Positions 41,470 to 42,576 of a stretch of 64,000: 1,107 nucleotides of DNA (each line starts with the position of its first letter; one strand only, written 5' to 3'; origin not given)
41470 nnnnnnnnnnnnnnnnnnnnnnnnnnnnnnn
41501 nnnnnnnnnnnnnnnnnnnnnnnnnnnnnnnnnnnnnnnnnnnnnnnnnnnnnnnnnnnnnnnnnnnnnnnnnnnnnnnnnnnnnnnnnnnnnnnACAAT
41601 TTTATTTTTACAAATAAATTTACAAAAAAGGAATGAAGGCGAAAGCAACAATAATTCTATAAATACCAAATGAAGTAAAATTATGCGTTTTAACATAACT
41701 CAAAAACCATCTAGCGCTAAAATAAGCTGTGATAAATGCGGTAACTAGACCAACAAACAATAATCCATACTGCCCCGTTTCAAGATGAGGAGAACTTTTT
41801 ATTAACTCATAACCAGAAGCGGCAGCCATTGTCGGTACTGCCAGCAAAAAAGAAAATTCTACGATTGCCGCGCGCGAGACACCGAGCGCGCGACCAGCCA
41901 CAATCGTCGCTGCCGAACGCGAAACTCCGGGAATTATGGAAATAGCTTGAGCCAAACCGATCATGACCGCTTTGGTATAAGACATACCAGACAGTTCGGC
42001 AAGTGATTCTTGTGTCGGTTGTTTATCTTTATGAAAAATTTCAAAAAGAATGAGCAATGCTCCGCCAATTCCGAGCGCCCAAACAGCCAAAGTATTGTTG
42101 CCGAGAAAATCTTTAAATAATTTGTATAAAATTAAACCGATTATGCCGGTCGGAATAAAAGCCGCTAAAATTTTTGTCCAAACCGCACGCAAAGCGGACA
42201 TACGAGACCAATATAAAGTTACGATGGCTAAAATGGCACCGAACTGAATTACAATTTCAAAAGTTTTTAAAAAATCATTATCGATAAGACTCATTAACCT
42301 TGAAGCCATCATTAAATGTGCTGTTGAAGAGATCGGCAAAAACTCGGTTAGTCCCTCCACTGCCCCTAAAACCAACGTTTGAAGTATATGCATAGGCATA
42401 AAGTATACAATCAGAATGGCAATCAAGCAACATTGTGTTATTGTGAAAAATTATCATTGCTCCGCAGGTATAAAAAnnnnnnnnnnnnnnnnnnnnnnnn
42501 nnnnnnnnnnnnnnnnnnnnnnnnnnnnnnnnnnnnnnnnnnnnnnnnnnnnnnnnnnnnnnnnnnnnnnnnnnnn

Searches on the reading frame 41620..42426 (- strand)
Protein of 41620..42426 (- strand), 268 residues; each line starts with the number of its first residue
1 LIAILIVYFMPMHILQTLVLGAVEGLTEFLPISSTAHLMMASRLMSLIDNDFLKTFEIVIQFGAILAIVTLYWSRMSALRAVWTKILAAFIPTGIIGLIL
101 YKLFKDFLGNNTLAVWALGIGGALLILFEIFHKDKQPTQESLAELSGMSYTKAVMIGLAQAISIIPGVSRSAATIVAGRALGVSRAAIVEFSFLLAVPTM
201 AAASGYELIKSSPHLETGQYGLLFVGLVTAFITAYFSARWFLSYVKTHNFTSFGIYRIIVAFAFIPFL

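Call 44: search_protein_families(library=pfam, proteins=[window:41620-42426:-], max_evalue=0.00001)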
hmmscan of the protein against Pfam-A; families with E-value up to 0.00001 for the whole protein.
window:41620-42426:- (268 aa): 1 family
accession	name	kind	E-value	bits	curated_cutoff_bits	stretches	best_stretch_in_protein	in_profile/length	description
PF02673.24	BacA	-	1.8e-68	231.5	33.4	1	18-262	2-256/257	Bacitracin resistance protein BacA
